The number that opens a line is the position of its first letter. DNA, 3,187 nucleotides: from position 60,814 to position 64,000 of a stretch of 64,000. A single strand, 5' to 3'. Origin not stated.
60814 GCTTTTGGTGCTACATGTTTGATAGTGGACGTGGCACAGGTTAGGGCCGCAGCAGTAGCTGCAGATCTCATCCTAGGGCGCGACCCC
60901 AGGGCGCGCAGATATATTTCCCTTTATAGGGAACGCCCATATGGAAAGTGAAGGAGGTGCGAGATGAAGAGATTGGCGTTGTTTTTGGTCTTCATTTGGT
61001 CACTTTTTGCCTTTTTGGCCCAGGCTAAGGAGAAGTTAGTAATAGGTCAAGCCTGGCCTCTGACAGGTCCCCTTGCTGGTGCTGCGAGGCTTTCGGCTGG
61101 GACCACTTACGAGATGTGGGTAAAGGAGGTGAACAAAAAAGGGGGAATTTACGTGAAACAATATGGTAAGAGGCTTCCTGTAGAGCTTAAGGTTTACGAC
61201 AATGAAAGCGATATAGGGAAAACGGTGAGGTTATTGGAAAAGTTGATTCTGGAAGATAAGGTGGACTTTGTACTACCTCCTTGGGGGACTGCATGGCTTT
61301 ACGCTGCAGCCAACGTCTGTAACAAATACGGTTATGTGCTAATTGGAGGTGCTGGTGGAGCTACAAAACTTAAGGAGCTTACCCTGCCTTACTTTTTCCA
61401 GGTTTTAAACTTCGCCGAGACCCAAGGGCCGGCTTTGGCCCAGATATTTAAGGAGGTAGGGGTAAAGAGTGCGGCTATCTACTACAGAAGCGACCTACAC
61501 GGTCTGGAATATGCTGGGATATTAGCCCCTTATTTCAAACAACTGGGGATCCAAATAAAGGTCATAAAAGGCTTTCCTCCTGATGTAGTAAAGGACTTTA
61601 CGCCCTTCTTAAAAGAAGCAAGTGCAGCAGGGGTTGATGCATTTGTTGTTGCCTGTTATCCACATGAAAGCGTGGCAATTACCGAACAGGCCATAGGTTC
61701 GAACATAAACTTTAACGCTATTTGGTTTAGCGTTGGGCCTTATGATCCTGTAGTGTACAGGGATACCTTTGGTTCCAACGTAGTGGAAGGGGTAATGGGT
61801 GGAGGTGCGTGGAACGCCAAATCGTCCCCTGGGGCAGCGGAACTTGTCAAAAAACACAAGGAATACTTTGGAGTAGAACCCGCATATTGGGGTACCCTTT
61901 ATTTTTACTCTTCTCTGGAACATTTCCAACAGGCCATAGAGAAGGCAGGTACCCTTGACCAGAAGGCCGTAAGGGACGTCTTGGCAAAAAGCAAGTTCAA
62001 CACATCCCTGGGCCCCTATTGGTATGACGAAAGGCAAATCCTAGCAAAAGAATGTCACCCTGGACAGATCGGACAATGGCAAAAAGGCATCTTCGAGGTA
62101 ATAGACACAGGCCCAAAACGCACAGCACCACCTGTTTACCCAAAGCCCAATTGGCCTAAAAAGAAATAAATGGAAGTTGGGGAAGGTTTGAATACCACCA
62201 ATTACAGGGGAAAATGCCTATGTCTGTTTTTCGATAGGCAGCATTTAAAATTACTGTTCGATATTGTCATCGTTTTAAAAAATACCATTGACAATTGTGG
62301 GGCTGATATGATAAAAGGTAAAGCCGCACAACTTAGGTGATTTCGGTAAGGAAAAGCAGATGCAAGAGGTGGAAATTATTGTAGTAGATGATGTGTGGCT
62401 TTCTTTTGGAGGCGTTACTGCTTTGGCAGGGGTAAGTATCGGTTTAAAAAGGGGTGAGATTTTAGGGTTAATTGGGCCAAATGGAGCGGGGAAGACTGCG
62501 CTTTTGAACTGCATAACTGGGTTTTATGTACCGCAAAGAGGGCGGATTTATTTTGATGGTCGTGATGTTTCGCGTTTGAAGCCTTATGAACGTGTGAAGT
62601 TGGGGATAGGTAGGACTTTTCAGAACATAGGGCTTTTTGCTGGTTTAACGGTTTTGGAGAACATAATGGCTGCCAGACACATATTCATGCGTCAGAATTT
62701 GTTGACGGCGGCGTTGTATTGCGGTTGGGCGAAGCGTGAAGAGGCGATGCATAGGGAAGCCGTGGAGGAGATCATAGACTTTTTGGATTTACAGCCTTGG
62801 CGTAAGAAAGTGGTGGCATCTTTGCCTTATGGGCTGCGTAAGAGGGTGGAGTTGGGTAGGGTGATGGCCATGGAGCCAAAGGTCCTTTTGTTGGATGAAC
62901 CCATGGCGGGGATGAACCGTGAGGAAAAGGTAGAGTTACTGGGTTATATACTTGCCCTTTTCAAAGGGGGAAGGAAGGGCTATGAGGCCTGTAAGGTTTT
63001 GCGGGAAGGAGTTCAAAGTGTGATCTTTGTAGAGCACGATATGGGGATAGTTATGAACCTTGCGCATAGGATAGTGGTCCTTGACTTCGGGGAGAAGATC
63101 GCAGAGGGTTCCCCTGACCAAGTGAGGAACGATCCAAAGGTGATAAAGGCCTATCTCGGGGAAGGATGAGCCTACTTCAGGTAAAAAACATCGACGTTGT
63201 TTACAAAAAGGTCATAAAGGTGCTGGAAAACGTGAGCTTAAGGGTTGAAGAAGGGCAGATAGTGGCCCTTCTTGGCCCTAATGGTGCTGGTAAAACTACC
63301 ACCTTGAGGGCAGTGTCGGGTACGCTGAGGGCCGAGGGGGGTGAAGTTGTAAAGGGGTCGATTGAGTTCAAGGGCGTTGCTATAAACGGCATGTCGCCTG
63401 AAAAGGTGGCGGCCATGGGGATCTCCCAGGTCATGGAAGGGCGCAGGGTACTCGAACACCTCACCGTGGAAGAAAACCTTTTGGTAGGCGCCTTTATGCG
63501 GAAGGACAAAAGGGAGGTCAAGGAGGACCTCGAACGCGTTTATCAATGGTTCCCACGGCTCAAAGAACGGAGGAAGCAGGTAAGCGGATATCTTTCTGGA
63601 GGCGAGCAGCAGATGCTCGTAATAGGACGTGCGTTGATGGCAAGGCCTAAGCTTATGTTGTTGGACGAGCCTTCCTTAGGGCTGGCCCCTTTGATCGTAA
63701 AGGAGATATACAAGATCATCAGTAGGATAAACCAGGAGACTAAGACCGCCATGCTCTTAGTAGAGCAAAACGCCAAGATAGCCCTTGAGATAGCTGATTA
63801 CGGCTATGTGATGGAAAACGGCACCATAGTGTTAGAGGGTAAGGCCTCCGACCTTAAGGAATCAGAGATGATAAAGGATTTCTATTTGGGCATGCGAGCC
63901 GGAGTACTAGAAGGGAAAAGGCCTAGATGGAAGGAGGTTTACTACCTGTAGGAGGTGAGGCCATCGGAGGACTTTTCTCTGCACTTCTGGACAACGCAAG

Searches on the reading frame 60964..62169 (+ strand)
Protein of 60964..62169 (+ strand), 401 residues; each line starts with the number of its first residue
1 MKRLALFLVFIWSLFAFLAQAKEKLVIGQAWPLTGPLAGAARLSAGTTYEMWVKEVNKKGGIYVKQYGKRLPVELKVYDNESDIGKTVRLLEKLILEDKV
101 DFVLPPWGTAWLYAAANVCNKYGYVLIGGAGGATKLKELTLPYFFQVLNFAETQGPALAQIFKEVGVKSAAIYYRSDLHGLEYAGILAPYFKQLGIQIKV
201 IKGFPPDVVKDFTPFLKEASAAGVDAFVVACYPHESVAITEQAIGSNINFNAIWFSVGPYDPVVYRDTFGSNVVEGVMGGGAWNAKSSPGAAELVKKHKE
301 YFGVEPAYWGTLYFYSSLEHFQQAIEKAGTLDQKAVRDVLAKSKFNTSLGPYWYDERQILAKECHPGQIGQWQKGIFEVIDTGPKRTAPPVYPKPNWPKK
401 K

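Call 10: search_protein_families(library=pfam, proteins=[window:60964-62169:+], max_evalue=0.00001)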
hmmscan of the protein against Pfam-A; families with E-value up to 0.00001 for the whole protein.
window:60964-62169:+ (401 aa): 3 families
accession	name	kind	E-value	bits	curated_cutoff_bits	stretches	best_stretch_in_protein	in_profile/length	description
PF13458.12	Peripla_BP_6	-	1e-42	147.5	31.7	1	26-357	3-326/343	Periplasmic binding protein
PF01094.35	ANF_receptor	-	4.6e-13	49.4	25.4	1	71-249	23-203/353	Receptor family ligand binding region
PF13433.12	Peripla_BP_5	-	6.3e-11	42.4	27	0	27-108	3-77/363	Periplasmic binding protein domain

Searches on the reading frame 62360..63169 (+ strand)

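Call 10: search_protein_families(library=pfam, proteins=[window:62360-63169:+], max_evalue=0.00001)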
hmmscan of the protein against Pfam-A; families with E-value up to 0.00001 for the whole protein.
window:62360-63169:+ (269 aa): 2 families
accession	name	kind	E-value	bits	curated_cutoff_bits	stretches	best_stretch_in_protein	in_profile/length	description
PF00005.33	ABC_tran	-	3.8e-31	109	25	1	23-183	2-137/137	ABC transporter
PF12399.14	BCA_ABC_TP_C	-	7.5e-14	51.4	25.5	1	245-269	1-25/27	Branched-chain amino acid ATP-binding cassette transporter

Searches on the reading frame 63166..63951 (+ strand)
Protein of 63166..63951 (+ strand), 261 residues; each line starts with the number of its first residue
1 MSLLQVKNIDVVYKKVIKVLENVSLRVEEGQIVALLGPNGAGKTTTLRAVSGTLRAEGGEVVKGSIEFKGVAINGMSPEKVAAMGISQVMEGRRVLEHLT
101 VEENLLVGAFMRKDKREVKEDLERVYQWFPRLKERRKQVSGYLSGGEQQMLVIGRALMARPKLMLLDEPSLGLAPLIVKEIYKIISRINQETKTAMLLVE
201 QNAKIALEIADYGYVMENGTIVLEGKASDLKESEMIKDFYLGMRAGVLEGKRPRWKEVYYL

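Call 10: search_protein_families(library=pfam, proteins=[window:63166-63951:+], max_evalue=0.00001)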
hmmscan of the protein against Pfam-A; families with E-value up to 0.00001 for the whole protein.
window:63166-63951:+ (261 aa): 2 families
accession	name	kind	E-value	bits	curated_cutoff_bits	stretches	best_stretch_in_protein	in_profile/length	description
PF00005.33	ABC_tran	-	1.2e-28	100.8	25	1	20-170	1-136/137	ABC transporter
PF13304.12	AAA_21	-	5.1e-10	40.3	27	0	134-191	229-288/304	AAA domain, putative AbiEii toxin, Type IV TA system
